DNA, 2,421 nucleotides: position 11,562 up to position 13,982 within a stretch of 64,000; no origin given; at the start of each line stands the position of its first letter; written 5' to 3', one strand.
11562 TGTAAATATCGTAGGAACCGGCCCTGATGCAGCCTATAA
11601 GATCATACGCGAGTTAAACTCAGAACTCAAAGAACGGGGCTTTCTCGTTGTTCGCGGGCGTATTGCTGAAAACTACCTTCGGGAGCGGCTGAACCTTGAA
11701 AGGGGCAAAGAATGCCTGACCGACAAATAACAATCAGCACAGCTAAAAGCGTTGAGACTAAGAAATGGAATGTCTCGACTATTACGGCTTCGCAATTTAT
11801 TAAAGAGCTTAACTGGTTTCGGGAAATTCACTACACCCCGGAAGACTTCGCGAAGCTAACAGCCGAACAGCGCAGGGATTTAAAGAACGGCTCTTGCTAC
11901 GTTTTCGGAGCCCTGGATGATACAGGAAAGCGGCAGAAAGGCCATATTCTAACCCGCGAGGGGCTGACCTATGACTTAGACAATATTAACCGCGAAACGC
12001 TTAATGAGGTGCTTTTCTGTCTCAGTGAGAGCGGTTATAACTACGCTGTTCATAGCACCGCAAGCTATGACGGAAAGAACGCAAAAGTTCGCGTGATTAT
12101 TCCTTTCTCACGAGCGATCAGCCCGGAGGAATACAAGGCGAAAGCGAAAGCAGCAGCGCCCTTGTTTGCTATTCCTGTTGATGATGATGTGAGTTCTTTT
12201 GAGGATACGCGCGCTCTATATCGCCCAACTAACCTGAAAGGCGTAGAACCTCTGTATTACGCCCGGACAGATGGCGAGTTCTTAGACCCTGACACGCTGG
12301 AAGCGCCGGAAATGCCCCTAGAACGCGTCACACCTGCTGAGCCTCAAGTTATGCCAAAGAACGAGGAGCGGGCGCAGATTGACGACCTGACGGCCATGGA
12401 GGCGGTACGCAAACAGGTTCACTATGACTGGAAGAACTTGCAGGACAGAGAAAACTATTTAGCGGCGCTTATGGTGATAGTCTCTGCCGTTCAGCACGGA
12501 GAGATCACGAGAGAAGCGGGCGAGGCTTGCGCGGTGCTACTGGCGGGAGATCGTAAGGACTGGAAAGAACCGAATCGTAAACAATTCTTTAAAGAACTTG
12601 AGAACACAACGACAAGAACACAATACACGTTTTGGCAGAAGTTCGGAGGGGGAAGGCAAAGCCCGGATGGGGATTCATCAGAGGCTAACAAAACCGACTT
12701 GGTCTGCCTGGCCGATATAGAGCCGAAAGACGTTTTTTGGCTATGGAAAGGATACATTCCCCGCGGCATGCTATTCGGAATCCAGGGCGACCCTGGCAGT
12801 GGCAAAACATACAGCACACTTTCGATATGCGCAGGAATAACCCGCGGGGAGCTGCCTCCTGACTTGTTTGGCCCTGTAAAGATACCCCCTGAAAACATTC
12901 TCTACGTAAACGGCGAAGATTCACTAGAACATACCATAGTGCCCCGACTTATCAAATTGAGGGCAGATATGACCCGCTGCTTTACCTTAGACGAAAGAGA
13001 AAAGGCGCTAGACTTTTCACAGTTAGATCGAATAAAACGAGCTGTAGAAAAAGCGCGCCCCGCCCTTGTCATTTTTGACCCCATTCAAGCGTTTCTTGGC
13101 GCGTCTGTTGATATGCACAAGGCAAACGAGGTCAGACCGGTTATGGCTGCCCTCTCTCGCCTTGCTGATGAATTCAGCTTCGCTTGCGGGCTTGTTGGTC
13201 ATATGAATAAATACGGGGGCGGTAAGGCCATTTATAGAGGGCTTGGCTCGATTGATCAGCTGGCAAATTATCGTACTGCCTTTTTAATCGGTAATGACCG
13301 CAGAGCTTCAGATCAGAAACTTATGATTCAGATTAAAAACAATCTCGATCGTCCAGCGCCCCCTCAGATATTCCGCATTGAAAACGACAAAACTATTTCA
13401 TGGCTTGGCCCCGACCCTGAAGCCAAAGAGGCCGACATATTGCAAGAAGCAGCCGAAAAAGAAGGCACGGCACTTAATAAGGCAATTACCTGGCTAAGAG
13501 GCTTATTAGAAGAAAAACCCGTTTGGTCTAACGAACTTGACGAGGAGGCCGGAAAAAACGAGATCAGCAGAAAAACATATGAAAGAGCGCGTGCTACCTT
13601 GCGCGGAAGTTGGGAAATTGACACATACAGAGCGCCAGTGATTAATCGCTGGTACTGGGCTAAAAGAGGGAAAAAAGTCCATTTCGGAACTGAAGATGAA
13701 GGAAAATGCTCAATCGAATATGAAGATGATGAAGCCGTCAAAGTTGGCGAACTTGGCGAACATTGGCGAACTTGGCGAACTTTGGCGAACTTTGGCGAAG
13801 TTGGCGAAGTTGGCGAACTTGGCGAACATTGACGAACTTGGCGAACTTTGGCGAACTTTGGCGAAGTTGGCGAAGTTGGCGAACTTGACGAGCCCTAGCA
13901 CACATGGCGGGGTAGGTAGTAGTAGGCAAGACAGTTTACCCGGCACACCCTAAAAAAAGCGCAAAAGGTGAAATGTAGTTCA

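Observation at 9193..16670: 7.5-kb satellite/PICI-like island inserted in the 3' end of a VanZ-like gene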

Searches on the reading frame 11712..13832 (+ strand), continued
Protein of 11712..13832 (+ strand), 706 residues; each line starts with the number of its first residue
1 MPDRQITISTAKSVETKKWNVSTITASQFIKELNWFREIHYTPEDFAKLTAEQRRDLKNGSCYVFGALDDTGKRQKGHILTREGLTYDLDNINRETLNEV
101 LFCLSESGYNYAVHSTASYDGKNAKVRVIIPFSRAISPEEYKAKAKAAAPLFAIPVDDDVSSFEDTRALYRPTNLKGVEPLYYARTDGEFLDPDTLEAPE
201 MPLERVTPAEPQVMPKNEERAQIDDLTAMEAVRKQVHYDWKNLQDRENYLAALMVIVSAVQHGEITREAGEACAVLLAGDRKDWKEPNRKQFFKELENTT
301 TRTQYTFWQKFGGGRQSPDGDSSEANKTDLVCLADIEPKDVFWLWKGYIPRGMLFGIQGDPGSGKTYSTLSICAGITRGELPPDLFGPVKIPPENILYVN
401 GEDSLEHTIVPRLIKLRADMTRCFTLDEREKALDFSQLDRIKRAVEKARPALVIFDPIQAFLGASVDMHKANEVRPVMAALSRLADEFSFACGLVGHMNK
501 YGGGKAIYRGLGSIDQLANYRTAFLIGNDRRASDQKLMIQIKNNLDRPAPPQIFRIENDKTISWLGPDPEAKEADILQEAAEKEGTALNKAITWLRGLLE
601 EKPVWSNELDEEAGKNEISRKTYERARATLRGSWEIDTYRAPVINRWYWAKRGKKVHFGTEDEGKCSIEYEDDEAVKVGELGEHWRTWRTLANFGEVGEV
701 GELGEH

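Call 58: find_encoding_contigs(protein=P0010, flank=10000, max_places=3)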
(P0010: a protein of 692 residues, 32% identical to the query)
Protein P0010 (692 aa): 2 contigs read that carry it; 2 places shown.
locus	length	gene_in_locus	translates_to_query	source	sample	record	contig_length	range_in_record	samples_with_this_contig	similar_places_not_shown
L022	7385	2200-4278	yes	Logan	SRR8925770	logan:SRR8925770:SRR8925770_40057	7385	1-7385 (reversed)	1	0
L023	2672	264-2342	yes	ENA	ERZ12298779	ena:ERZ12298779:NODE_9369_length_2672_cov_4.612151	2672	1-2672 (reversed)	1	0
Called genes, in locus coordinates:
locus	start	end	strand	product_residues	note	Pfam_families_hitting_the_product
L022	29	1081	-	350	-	PF14657:Arm-DNA-bind_4, PF14659:Phage_int_SAM_3, PF22022:Phage_int_M (weak), PF00589:Phage_integrase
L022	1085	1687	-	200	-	PF01381:HTH_3, PF12844:HTH_19, PF13443:HTH_26 (faint), PF13560:HTH_31 (weak)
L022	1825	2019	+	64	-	PF01381:HTH_3, PF13443:HTH_26 (weak)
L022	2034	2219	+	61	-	-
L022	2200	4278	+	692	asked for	PF13481:AAA_25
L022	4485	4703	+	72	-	-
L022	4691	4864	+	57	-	-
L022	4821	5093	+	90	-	-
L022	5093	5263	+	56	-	-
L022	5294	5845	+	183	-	-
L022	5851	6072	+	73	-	-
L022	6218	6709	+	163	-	-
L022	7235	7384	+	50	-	?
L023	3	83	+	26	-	?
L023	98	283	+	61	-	-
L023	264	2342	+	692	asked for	PF13481:AAA_25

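Call 59: find_encoding_contigs(protein=P0007, flank=10000, max_places=2)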
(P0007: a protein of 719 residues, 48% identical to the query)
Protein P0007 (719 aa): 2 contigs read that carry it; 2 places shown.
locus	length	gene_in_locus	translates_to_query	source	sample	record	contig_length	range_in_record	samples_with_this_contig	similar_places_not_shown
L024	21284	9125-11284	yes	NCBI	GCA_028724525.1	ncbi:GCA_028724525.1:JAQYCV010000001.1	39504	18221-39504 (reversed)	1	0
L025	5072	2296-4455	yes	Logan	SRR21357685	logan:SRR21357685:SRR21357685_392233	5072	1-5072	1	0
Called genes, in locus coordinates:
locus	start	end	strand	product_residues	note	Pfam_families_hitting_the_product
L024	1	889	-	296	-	?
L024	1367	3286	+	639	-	PF02824:TGS, PF07973:tRNA_SAD, PF00587:tRNA-synt_2b, PF03129:HGTP_anticodon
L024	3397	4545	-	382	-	PF20706:GT4-conflict (faint), PF13439:Glyco_transf_4, PF13579:Glyco_trans_4_4, PF00534:Glycos_transf_1, PF13692:Glyco_trans_1_4, PF13524:Glyco_trans_1_2 (weak)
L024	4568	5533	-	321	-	PF00198:2-oxoacid_dh (weak)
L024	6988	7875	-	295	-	PF14659:Phage_int_SAM_3, PF00589:Phage_integrase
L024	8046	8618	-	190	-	PF12844:HTH_19, PF13560:HTH_31, PF01381:HTH_3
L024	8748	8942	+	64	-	PF07022:Phage_CI_repr (weak), PF01381:HTH_3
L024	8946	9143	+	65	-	-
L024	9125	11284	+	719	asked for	PF13481:AAA_25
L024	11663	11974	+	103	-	-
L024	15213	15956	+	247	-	PF00795:CN_hydrolase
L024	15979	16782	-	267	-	PF02463:SMC_N (weak), PF00005:ABC_tran, PF13304:AAA_21 (faint)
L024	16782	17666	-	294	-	PF02653:BPD_transp_2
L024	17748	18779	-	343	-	PF04392:ABC_sub_bind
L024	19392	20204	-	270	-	PF00588:SpoU_methylase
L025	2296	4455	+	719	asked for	PF13481:AAA_25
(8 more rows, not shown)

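Call 65: search_protein_families(library=phrogs, proteins=[L015:12166-12393:+, L015:12407-12985:+, L015:13100-13444:+, L015:13778-14095:+, L011:12895-13509:+, L011:13515-13868:+, L011:14429-14974:+, L011:14967-15851:+, L011:17593-18021:+], max_evalue=0.01)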
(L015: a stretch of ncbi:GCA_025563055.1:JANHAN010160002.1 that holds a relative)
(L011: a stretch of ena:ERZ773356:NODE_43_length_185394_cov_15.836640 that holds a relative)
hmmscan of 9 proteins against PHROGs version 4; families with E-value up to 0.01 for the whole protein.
L015:12166-12393:+ (75 aa): 2 families
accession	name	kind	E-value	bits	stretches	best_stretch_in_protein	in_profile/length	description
phrog_14085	-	unknown function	1.1e-10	42.5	1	4-55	11-78/80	-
phrog_31748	-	unknown function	3.7e-06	28.1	1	7-59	81-134/141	-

L015:12407-12985:+ (192 aa): 0 families

L015:13100-13444:+ (114 aa): 0 families

L015:13778-14095:+ (105 aa): 4 families
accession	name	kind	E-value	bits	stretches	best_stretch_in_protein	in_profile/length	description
phrog_5110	-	head and packaging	5.7e-22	78.9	1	3-95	8-100/110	terminase small subunit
phrog_2343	-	head and packaging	4.3e-06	27.5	1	3-94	3-90/106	terminase small subunit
phrog_83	-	head and packaging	0.00056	20.5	1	12-89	103-172/246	terminase small subunit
phrog_4151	-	DNA, RNA and nucleotide metabolism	0.0063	17.3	1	5-91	57-153/154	DNA binding protein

L011:12895-13509:+ (204 aa): 0 families

L011:13515-13868:+ (117 aa): 0 families

L011:14429-14974:+ (181 aa): 2 families
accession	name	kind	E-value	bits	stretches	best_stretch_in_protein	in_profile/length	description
phrog_2862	-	unknown function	7e-15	56.3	2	79-163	31-115/118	-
phrog_6975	-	unknown function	0.0032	18.7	1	5-32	13-40/149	-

L011:14967-15851:+ (294 aa): 3 families
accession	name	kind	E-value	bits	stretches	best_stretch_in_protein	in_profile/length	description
phrog_2494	-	head and packaging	8e-111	372.1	1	3-273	2-270/399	minor head protein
phrog_7104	-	unknown function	2e-95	321.3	1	3-264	2-258/463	-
phrog_8561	-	unknown function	7.4e-73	247.1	1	4-255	3-250/497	-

L011:17593-18021:+ (142 aa): 4 families
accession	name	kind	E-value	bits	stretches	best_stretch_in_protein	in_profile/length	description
phrog_36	-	transcription regulation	1.7e-17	64.8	1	1-141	54-192/220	transcriptional regulator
phrog_1740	-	transcription regulation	6.9e-06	25.8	1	49-138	121-218/567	RNA polymerase sigma factor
phrog_248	-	transcription regulation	3e-05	25.2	1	79-132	81-133/161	transcriptional activator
phrog_3512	-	transcription regulation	0.00056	21.1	0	18-137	17-114/130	sigma factor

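Call 70: find_related_loci(query=A3, collection=viral_contigs, flank=10000)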
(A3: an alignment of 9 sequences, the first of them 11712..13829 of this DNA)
Query A3 (706 aa) in viral_contigs; peptide patterns used: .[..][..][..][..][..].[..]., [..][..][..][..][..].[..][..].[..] (x = any residue, [..] = any of these).
12 stretches matched a pattern; 1 encode a relative of the query (tblastn E <= 1e-3); 1 distinct loci.
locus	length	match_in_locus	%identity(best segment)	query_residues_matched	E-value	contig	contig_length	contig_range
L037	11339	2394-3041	27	8-227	2e-16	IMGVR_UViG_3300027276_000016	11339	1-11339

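Call 76: search_dna_similar(query=window:11712-13829:+, collection=phages, mode=protein, max_evalue=0.00001, max_rows=12)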
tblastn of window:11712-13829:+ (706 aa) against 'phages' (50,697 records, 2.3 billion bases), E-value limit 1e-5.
Records with a match: 325; places in all: 326; records where one place covers at least 80% of the query: 0.
Best place of each record, by identity: <60% 325.
By first word of the organism name: Staphylococcus 88; Microbacterium 43; Streptococcus 38; Mycobacterium 33; Paenibacillus 24; Bacteriophage 14; Corynebacterium 14; Bacillus 8; phage 6; Bacteroides 6; and 28 more.
By host as written in the record: Staphylococcus aureus 35; - 33; Microbacterium foliorum NRRL B-24224 29; Mycobacterium smegmatis mc2 155 25; Corynebacterium xerosis 13; Microbacterium foliorum NRRL B-24224 SEA 10; Paenibacillus larvae 2017 10; Paenibacillus larvae F1A 8; and 121 more.
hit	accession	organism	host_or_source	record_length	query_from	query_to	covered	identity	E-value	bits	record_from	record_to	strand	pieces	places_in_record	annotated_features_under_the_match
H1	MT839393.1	Bacteriophage sp.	human fecal samples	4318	326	649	46%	38.7%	3e-49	192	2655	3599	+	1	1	record has no annotation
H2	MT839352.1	Bacteriophage sp.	human fecal samples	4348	330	649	45%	36.0%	3e-46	183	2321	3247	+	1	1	record has no annotation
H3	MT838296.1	Bacteriophage sp.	human fecal samples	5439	321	630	44%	35.8%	8e-43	172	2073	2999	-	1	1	record has no annotation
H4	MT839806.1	Bacteriophage sp.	human fecal samples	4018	299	649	50%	30.9%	4e-44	176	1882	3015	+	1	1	record has no annotation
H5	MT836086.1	Bacteriophage sp.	human fecal samples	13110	334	652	45%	31.7%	2e-33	144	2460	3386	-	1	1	record has no annotation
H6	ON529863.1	Brevundimonas phage vB_BpoS-Polewnik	Brevundimonas pondensis LVF1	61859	314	651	48%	27.0%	1e-23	113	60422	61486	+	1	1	AAA+ ATPase domain protein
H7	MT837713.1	Bacteriophage sp.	human fecal samples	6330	334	630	42%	30.4%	3e-31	137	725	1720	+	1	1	record has no annotation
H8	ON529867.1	Brevundimonas phage vB_BpoS-Strzyga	Brevundimonas pondensis LVF1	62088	331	637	43%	27.3%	1e-21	107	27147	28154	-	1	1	AAA+ ATPase domain protein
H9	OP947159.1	Desulfofustis phage LS06-2018-MD02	-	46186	309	630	46%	25.6%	4e-19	99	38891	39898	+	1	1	recombinase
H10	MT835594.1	Bacteriophage sp.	human fecal samples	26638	400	630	33%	35.0%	1e-26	123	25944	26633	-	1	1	record has no annotation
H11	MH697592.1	Mycobacterium phage Rando14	Mycobacterium smegmatis mc2 155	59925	321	630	44%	25.8%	4e-11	73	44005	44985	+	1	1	66: DNA primase/polymerase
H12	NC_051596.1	Mycobacterium phage Rando14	Mycobacterium smegmatis mc2 155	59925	321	630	44%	25.8%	4e-11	73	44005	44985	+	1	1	66: DNA polymerase/primase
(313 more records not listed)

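Call 77: search_dna_similar(query=window:11712-13829:+, collection=plasmids, mode=protein, max_evalue=0.00001, max_rows=12)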
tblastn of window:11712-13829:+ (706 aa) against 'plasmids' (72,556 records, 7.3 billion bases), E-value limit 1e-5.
Records with a match: 26; places in all: 27; records where one place covers at least 80% of the query: 0.
Best place of each record, by identity: <60% 26.
By first word of the organism name: Campylobacter 3; Corynebacterium 3; Subdoligranulum 2; Streptomyces 2; Prevotella 2; Pseudomonas 2; Clostridium 2; Paenibacillus 2; Staphylococcus 2; Kurthia 2; and 4 more.
By predicted mobility (MOB-suite, as given by PLSDB): non-mobilizable 19; conjugative 5; mobilizable 2.
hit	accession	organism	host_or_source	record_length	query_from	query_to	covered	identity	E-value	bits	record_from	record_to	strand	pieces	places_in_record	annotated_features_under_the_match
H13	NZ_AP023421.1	Pusillibacter faecalis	Homo sapiens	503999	270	630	51%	34.9%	3e-41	196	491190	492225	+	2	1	none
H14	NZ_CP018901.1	Campylobacter coli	Retail chichen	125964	270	630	51%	34.2%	1e-47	189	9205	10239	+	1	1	AAA family ATPase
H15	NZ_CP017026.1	Campylobacter coli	Cell culture,Housefly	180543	270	630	51%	34.2%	1e-47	189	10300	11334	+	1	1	AAA family ATPase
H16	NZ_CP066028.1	Campylobacter coli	-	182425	270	630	51%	34.2%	1e-47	189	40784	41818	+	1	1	AAA family ATPase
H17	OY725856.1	Subdoligranulum variabile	-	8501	270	630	51%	34.2%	6e-47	187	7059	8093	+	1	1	record has no annotation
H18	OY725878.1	Subdoligranulum variabile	-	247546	334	669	48%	32.7%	1e-35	152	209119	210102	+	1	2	record has no annotation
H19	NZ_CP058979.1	Streptomyces sp. NEAU-sy36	whole organism,maize rhizosphere soil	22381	319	648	47%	28.1%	6e-23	112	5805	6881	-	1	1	AAA family ATPase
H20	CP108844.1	Streptomyces chartreusis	-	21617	330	660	47%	27.3%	7e-22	109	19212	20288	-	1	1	AAA family ATPase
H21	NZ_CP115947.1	Ralstonia solanacearum MolK2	Musa sp.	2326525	330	650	45%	25.3%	9e-13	80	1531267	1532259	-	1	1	record has no annotation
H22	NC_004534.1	Corynebacterium glutamicum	-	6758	343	631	41%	28.0%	1e-14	86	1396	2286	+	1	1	AAA family ATPase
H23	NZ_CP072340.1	Prevotella nigrescens F0103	Homo sapiens,whole organism,human oral ...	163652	273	601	47%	22.0%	8e-6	57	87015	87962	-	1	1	radA: DNA repair protein RadA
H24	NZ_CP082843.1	Prevotella nigrescens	-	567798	273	601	47%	22.0%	8e-6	57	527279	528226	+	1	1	radA: DNA repair protein RadA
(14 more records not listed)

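Call 78: search_solved_structures(query=A3, max_evalue=0.01)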
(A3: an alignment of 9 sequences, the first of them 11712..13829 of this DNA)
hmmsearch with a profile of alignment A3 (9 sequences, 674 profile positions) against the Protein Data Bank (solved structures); distinct sequences matched with E-value up to 0.01: 12.
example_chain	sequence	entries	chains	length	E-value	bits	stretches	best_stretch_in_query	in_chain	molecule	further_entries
5lkm_A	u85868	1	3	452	4.6e-12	48.5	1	337-503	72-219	DNA repair protein RadA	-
8rxc_D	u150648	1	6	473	5.1e-12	48.3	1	337-503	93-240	DNA repair protein RadA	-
8zn5_B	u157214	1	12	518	7.9e-05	24.6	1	349-492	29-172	KaiC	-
8ouy_A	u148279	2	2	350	9.3e-05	24.3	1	350-495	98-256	DNA repair protein RAD51 homolog 2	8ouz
8faz_B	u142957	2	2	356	9.7e-05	24.3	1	350-495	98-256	DNA repair protein RAD51 homolog 2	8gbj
9q2a_B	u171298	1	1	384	0.00011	24.1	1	350-495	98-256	DNA repair protein RAD51 homolog 2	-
2w0m_A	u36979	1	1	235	0.00018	23.4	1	345-471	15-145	SSO2452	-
1g8y_A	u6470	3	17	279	0.00034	22.5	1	338-421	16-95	REGULATORY PROTEIN REPA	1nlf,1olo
8gja_B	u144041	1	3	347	0.0024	19.7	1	345-495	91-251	XRCC3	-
8zn6_F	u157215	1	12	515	0.006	18.4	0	349-465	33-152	KaiC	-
9q2c_B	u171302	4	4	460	0.0067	18.2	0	350-490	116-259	DNA repair protein RAD57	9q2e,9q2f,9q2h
5jwo_A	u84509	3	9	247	0.0078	18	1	349-464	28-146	Circadian clock protein kinase KaiC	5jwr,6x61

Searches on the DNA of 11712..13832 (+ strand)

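Call 60: search_rna_families(sources=[L024, L018, L014, L022, L015, L011], threshold=gathering)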
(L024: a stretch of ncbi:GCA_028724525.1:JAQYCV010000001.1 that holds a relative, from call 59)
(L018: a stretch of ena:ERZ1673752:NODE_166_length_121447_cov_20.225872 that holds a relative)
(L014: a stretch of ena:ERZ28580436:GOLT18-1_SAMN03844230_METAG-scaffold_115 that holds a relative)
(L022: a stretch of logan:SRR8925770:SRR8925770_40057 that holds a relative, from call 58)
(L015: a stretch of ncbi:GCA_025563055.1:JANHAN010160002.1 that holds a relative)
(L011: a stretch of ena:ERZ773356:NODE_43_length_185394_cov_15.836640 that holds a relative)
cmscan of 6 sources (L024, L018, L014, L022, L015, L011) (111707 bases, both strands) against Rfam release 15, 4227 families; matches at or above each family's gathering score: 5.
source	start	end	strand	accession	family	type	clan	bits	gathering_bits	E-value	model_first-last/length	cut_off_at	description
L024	19012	19259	-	RF00230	T-box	Cis-reg; leader;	-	107.5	93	1.5e-22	1-219/219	no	T-box leader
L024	14294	14367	-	RF00005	tRNA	Gene; tRNA;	CL00001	70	29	5.6e-13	1-71/71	no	tRNA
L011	7790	7862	+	RF00005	tRNA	Gene; tRNA;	CL00001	67.7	29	2.3e-12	1-71/71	no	tRNA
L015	7713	7800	+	RF00005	tRNA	Gene; tRNA;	CL00001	59.6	29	3.9e-10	1-71/71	no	tRNA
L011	7874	7955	+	RF00005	tRNA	Gene; tRNA;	CL00001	57.1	29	2e-09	1-71/71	no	tRNA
